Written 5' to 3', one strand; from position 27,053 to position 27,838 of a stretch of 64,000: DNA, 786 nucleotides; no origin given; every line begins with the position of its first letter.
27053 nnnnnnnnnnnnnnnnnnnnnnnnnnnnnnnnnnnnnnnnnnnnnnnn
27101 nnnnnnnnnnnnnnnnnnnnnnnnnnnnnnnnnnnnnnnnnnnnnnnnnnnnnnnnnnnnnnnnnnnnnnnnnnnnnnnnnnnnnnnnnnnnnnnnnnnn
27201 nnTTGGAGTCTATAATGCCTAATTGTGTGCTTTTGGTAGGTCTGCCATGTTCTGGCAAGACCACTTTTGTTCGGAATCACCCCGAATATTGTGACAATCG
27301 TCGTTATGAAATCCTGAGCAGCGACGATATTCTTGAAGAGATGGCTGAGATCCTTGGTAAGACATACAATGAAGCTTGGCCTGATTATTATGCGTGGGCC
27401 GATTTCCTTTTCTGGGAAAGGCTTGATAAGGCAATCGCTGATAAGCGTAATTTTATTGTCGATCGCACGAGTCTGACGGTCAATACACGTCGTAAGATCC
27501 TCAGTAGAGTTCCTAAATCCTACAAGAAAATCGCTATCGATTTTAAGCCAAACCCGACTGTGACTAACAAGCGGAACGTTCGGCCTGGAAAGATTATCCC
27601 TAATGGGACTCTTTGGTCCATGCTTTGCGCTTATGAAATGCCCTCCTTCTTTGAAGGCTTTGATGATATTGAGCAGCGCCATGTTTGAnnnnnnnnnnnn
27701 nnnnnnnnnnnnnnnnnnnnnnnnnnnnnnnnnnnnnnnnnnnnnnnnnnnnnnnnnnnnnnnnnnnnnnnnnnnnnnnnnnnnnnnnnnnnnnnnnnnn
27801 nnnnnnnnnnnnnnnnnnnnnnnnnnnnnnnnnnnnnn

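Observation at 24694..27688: Kinase-only Pnk next to an HD-domain CCA enzyme suggests the phosphatase function has moved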

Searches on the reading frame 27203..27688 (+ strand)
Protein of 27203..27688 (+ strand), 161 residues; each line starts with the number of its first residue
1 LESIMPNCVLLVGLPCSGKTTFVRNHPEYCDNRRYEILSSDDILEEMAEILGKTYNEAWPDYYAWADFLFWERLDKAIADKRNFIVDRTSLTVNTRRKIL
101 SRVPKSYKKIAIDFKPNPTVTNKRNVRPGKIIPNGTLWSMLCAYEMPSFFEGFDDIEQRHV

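Call 3: search_protein_families(library=pfam, proteins=[window:27203-27688:+], max_evalue=0.01)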
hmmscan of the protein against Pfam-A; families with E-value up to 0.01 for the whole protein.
window:27203-27688:+ (161 aa): 4 families
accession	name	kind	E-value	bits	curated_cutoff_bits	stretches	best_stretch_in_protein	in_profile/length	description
PF13671.12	AAA_33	-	8e-17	62.3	27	1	9-126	2-116/143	AAA domain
PF06414.18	Zeta_toxin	-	0.00075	19.4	22.3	1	4-102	14-116/199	Zeta toxin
PF08433.16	KTI12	-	0.0013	18.7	22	1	9-105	4-95/271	Chromatin associated protein KTI12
PF13207.12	AAA_17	-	0.0015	19.3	27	1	12-110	1-100/136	AAA domain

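Call 6: search_dna_similar(query=window:27203-27688:+, collection=phages, mode=protein, max_rows=25)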
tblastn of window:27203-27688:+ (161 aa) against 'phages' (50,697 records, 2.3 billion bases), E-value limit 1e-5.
Records with a match: 55; places in all: 55; records where one place covers at least 80% of the query: 55.
Best place of each record, by identity: <60% 55.
By first word of the organism name: Bacillus 19; Campylobacter 14; Synechococcus 3; uncultured 3; Ruegeria 2; Sinorhizobium 2; Caulobacter 2; Xanthomonas 2; Stenotrophomonas 2; Roseobacter 1; and 5 more.
By host as written in the record: - 8; Campylobacter jejuni 5; Bacillus anthracis 5; Campylobacter sp. 4; Bacillus cereus 4; Ruegeria pomeroyi DSS-3 3; Sinorhizobium meliloti 2; Synechoccus sp. 2; and 17 more.
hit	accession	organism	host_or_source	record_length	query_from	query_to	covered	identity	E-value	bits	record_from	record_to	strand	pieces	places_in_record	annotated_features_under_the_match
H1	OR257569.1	Ruegeria phage RpAliso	Ruegeria pomeroyi DSS-3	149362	6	154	93%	40.0%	6e-24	102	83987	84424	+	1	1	polynucleotide kinase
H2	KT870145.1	Roseobacter phage DSS3P8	Ruegeria pomeroyi DSS-3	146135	10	154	90%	39.7%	4e-21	94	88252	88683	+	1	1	hypothetical protein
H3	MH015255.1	Ruegeria phage vB_RpoS-V10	Ruegeria pomeroyi DSS-3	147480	10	154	90%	39.7%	4e-21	94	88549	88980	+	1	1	hypothetical protein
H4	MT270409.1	Phaeobacter phage MD18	Phaeobacter inhibens DSM 17395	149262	4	156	95%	35.7%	2e-21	95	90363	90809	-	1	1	hypothetical protein (x2)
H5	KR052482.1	Sinorhizobium phage phiN3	Sinorhizobium meliloti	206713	6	157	94%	35.2%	9e-19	87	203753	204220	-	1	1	putative polyA polymerase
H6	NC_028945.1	Sinorhizobium phage phiN3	Sinorhizobium meliloti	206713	6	157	94%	35.2%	9e-19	87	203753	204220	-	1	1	putative polyA polymerase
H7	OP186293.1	Rhodobacter phage RcXuper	Rhodobacter capsulatus YW1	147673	6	161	97%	34.0%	7e-18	85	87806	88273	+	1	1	polynucleotide kinase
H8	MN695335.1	Synechococcus phage B23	Synechoccus sp.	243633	6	154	85%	38.6%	2e-13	97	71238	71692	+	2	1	hypothetical protein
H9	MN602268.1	Bacteriophage DSS3_MAL1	-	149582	6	154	93%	35.3%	8e-19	88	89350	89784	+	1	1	zeta toxin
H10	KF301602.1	Caulobacter phage Cr30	Caulobacter crescentus CB15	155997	6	156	94%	34.6%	8e-17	82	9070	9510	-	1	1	hypothetical protein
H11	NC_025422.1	Caulobacter phage Cr30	Caulobacter crescentus CB15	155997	6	156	94%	34.6%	8e-17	82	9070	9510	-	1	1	ATPase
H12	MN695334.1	Synechococcus phage B3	Synechoccus sp.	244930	6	154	85%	37.9%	2e-12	94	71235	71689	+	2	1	hypothetical protein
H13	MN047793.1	Xanthomonas phage Xoo-sp13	Xanthomonas oryzae pv. oryzae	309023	6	156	94%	34.2%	1e-14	76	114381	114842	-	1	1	putative kinase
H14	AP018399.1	Xanthomonas phage XacN1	Xanthomonas citri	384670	6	156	94%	34.0%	3e-15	77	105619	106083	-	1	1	predicted kinase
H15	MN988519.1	Rhizobium phage RHph_I1_18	Rhizobium phaseoli I1_18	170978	9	156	92%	34.2%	6e-14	74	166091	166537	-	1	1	putative polynucleotide kinase protein | hypothetical protein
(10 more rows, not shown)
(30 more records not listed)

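Call 9: get_annotated_region(hit=H1, flank=8000)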
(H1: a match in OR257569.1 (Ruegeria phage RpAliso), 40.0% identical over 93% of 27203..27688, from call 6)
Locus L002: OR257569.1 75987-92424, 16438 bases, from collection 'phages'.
description: Ruegeria phage RpAliso, complete genome.
organism: Ruegeria phage RpAliso (NCBI taxid 3073043)
taxonomy: Viruses; Duplodnaviria; Heunggongvirae; Uroviricota; Caudoviricetes
host: Ruegeria pomeroyi DSS-3; source: water; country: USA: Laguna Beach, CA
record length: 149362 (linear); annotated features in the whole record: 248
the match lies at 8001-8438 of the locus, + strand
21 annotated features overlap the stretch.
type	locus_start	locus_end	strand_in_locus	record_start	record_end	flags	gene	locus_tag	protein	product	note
CDS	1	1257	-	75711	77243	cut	-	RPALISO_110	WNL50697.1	rIIB lysis inhibitor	-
CDS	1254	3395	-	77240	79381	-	-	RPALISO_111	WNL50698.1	rIIA lysis inhibitor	-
CDS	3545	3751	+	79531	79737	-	-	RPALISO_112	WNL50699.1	hypothetical protein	-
CDS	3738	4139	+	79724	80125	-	-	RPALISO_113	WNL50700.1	hypothetical protein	-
CDS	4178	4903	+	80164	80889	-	-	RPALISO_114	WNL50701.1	tyrosine integrase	-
CDS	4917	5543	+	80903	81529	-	-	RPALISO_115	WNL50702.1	polynucleotide kinase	-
CDS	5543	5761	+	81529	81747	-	-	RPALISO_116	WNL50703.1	hypothetical protein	-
CDS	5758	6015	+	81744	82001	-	-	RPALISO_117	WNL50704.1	hypothetical protein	-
CDS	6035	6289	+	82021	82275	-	-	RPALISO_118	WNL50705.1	hypothetical protein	-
CDS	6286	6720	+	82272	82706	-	-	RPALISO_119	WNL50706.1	cell wall hydrolase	-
CDS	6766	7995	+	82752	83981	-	-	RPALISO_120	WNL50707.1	RNA ligase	-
CDS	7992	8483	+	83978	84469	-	-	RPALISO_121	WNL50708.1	polynucleotide kinase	-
CDS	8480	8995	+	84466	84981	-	-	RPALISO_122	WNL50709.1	proteasome subunit beta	-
CDS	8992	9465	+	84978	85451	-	-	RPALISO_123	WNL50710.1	hypothetical protein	-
CDS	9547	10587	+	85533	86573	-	-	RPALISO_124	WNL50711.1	bifunctional nicotinamide mononucleotide adenylyltransferase/ ADP-ribose pyrophosphatase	-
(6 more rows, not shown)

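Call 21: find_encoding_contigs(protein=window:27215-27688:+, flank=10000, max_places=6)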
Protein window:27215-27688:+ (157 aa): 2 contigs read that carry it; 1 place shown.
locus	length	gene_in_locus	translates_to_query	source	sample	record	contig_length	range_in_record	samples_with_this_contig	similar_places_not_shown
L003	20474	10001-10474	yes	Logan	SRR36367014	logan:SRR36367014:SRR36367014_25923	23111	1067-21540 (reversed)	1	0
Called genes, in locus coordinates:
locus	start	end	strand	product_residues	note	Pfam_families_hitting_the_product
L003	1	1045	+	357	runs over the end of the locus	-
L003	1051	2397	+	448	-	PF13481:AAA_25, PF03796:DnaB_C, PF06745:ATPase (weak)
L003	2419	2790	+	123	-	-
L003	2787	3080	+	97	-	-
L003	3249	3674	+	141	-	PF10686:YAcAr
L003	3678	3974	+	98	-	-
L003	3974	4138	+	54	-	-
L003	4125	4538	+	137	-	PF01981:PTH2 (weak)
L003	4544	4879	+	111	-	-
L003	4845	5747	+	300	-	PF10127:RlaP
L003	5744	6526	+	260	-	PF00089:Trypsin, PF13365:Trypsin_2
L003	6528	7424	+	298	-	-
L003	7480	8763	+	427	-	PF01743:PolyA_pol, PF12627:PolyA_pol_RNAbd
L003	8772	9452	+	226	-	PF09511:RNA_lig_T4_1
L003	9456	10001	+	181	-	-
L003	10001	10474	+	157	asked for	PF13671:AAA_33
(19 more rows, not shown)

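Call 25: search_solved_structures(query=window:27215-27688:+, max_evalue=1, show_alignments=3)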
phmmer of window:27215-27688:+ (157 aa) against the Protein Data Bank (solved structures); distinct sequences matched with E-value up to 1: 7.
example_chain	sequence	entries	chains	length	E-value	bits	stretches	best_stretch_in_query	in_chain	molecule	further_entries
3adb_A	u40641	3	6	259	5e-05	26.4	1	5-144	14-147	L-seryl-tRNA(Sec) kinase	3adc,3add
3a4l_A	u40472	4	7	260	5.4e-05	26.3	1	5-144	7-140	L-seryl-tRNA(Sec) kinase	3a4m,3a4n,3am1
2a6q_E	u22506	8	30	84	0.15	15.1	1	59-87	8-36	Toxin yoeB | TOXIN OF THE YOEB-YEFM TOXIN-ANTITOXIN SYSTEM | Addiction module toxin, Txe/YoeB family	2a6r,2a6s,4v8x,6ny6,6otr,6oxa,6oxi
6sw9_8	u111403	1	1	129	0.54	13.3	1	13-44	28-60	Translation initiation factor 2 subunit beta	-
2qmu_C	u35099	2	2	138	0.61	13.1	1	13-44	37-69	Translation initiation factor 2 beta subunit | Translation initiation factor 2 subunit beta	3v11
3cw2_K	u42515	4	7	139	0.61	13.1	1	13-44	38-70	Translation initiation factor 2 subunit beta | aIF2-beta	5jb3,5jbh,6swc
2nxu_A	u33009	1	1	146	0.67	13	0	13-44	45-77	Translation initiation factor 2 beta subunit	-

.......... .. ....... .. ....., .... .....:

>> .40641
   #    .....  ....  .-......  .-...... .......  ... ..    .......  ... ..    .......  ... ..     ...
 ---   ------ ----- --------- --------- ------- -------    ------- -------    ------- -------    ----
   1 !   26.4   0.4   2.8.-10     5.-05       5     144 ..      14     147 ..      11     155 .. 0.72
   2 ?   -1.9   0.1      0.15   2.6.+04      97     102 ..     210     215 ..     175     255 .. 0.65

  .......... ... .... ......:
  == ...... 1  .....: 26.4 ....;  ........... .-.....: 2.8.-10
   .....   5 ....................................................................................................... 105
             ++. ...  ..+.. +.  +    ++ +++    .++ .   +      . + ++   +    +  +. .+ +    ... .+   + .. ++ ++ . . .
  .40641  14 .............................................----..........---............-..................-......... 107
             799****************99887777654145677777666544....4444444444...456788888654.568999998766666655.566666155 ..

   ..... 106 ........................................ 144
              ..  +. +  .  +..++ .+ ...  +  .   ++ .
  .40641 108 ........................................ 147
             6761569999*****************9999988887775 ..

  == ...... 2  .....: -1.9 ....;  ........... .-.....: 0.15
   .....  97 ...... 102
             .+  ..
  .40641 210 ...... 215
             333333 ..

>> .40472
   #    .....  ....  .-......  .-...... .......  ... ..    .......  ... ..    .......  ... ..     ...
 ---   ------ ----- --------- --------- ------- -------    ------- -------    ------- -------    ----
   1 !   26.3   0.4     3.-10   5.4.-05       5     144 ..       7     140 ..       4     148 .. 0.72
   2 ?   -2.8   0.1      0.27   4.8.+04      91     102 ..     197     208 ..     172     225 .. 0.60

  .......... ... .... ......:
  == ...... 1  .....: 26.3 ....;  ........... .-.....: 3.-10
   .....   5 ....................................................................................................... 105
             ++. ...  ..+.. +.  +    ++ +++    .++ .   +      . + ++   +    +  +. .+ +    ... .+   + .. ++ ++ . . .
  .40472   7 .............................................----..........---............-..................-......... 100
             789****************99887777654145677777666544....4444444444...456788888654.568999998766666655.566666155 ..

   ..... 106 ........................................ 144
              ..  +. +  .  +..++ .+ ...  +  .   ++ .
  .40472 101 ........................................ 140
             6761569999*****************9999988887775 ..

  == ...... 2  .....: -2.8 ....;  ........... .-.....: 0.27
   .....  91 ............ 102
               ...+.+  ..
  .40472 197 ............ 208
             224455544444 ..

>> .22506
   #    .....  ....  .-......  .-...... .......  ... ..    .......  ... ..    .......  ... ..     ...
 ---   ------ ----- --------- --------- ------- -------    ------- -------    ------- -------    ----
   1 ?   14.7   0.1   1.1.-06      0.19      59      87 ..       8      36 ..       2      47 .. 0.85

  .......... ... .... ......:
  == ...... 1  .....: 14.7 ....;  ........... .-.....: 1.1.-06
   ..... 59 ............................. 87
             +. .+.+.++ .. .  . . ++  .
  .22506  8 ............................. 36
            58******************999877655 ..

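Call 27: find_homologous_proteins(query=window:27215-27688:+, max_evalue=0.001)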
Query window:27215-27688:+ (157 aa): 7 proteins with E <= 0.001 among 15 candidates.
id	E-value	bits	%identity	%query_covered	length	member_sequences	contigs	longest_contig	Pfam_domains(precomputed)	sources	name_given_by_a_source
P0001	1.4e-102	358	97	100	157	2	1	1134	PF13671.13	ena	-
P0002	2.2e-78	280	75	100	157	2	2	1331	PF13671.13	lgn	-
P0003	2.8e-53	198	59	98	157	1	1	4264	PF13671.13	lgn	-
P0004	6.2e-23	99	39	97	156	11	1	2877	PF06414.19,PF01591.25,PF07931.19,PF13671.13,PF08433.17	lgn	-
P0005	3.0e-19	87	49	69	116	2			PF06414.19,PF13671.13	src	-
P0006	3.5e-17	81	38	87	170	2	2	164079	PF13671.13,PF08433.17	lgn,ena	-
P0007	2.6e-13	68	36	95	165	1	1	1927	PF13671.13,PF13207.13,PF08433.17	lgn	-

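Call 31: search_protein_families(library=phrogs, proteins=[window:27215-27688:+], max_evalue=0.001)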
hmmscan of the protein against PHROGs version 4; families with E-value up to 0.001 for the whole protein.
window:27215-27688:+ (157 aa): 3 families
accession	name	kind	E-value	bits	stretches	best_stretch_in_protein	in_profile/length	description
phrog_6931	-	unknown function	5.1e-16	59.8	1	2-155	185-339/343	-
phrog_2071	-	other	1.2e-12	49.3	1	4-133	18-134/282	ATPase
phrog_505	-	other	1e-05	26.1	1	1-141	1-141/295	polynucleotide kinase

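Call 36: search_protein_representatives(alignment_id=A2)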
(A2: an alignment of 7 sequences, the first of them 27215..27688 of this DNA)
Query: 7 sequences, 160 profile positions. Proteins with E-value up to 0.001 (for the whole library): 14321; up to 1e-10: 4851; up to 1e-30: 738. The best 150 are listed.
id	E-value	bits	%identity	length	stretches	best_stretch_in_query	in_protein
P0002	4.2e-75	267.1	-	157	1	5-157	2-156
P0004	7.9e-67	240.2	-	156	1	1-156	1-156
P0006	8.1e-60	217.4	-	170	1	1-160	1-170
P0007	1.4e-59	216.6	-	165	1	1-160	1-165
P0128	4.3e-47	176.0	-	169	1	3-155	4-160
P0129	4.5e-44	166.2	-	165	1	5-154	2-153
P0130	4.8e-44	166.1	-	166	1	5-155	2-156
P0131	1.8e-43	164.2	-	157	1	5-155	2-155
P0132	7.7e-43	162.2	-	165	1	4-154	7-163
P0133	1.8e-42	161.1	-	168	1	2-155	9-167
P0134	2.5e-42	160.5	-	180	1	4-153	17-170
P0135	2.7e-42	160.5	-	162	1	2-153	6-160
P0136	3.8e-42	159.9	-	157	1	6-153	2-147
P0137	5.0e-42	159.6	-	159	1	7-153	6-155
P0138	7.1e-42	159.1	-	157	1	5-154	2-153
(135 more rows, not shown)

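Call 38: search_solved_structures(query=A4, max_evalue=0.01, show_alignments=0)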
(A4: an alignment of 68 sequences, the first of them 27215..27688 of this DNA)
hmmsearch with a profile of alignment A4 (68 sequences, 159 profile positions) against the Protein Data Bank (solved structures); distinct sequences matched with E-value up to 0.01: 55.
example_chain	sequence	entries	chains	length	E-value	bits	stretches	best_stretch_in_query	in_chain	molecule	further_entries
4jst_A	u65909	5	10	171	6e-16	61.7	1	5-155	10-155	Metallophosphoesterase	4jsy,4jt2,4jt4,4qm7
4gp7_A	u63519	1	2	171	6.7e-16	61.5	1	5-155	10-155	Metallophosphoesterase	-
4gp6_A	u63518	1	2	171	1.2e-15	60.7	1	5-155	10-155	Metallophosphoesterase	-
3adb_A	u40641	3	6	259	4.1e-15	59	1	3-147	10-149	L-seryl-tRNA(Sec) kinase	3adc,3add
4xrp_A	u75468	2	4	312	6.5e-15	58.3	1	4-150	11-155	Pnkp1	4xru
3a4l_A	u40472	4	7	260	8.6e-15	57.9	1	5-147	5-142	L-seryl-tRNA(Sec) kinase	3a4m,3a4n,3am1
1ly1_A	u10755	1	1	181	1e-14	57.7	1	3-142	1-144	polynucleotide kinase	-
4mde_A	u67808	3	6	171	1.2e-14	57.4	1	5-155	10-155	Metallophosphoesterase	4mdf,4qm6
1ltq_A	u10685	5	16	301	3.7e-14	55.9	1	3-142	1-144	POLYNUCLEOTIDE KINASE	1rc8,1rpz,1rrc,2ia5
9d8a_A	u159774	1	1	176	2.5e-13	53.2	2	65-155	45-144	Rhizopus azygosporus Kinase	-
3u7g_A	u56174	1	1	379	1.4e-12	50.8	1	68-156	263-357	Bifunctional polynucleotide phosphatase/kinase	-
3u7e_B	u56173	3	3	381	1.4e-12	50.8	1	68-156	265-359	Bifunctional polynucleotide phosphatase/kinase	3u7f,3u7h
1yj5_A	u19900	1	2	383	1.4e-12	50.7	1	68-156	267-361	5' polynucleotide kinase-3' phosphatase catalytic domain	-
3zvn_A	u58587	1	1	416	1.8e-12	50.4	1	68-156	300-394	BIFUNCTIONAL POLYNUCLEOTIDE PHOSPHATASE/KINASE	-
3zvl_A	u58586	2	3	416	1.8e-12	50.4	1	68-156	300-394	BIFUNCTIONAL POLYNUCLEOTIDE PHOSPHATASE/KINASE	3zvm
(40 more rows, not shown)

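Call 39: search_protein_families(library=ncbifam, proteins=[window:27215-27688:+], max_evalue=0.01)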
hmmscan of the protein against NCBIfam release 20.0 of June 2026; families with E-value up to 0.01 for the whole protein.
window:27215-27688:+ (157 aa): 2 families
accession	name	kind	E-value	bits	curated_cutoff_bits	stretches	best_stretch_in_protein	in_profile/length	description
TIGR03574.1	selen_PSTK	equivalog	1.4e-07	31.2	290.5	1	5-144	2-136/249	L-seryl-tRNA(Sec) kinase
TIGR04075.1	bacter_Pnkp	equivalog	0.0006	18.1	750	1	5-121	11-117/851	polynucleotide kinase-phosphatase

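Call 46: find_related_loci(query=A4, collection=viral_contigs, flank=10000)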
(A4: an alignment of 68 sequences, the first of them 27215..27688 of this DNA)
Query A4 (157 aa) in viral_contigs; peptide patterns used: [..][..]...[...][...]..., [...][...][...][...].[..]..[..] (x = any residue, [..] = any of these).
600 stretches matched a pattern (row limit reached: there are more); 300 encode a relative of the query (tblastn E <= 1e-3); the best 80 are kept; 80 distinct loci.
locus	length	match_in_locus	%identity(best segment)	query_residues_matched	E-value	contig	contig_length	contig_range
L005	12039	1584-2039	44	1-152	4e-31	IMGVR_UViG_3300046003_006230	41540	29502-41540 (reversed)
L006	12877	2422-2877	44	1-152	9e-31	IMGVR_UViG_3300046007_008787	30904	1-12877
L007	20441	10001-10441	39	1-152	2e-28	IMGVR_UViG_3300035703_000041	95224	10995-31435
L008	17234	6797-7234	41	6-152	2e-28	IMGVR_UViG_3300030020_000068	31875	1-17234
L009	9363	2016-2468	39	1-152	9e-28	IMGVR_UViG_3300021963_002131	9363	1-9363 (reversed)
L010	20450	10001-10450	35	4-152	1e-27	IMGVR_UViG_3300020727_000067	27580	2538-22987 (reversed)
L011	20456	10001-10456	37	2-152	1e-27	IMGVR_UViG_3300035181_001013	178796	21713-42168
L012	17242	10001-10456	37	2-152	5e-27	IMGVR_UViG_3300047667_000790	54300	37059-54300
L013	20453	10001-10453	39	1-152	5e-27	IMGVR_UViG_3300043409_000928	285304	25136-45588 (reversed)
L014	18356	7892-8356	38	1-152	1e-25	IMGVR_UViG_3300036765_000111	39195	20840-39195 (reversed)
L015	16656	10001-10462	38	2-154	1e-25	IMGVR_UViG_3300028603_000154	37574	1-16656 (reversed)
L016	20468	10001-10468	34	1-152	2e-25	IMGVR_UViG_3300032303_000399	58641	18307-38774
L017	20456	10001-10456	36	2-154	3e-25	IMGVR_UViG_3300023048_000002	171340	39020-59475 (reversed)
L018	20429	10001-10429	38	1-148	2e-25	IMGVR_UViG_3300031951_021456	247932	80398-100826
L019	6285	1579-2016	36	6-152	3e-25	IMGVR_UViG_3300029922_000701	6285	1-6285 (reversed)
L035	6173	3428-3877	38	1-152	1e-22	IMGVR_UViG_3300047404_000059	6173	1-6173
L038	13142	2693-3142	37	1-152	1e-22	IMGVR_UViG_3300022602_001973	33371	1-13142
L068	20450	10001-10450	38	1-152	3e-21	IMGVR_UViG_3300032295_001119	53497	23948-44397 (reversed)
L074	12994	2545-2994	36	1-152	5e-21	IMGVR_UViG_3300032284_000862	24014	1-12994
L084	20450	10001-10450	37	1-152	2e-20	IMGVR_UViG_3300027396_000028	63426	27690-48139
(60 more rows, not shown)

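Call 64: find_encoding_contigs(protein=P0003, flank=10000, max_places=3)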
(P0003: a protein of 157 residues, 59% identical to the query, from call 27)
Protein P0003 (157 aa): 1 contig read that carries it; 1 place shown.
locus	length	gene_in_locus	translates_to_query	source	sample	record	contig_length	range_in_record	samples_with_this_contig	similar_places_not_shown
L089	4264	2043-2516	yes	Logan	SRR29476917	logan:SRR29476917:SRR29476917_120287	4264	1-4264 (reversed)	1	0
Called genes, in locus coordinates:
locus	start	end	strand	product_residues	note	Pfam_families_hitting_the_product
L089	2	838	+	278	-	?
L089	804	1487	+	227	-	PF09511:RNA_lig_T4_1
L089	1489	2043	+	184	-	-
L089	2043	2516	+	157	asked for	PF13671:AAA_33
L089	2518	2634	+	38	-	-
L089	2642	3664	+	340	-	PF26128:Gad2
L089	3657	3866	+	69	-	-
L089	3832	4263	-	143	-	?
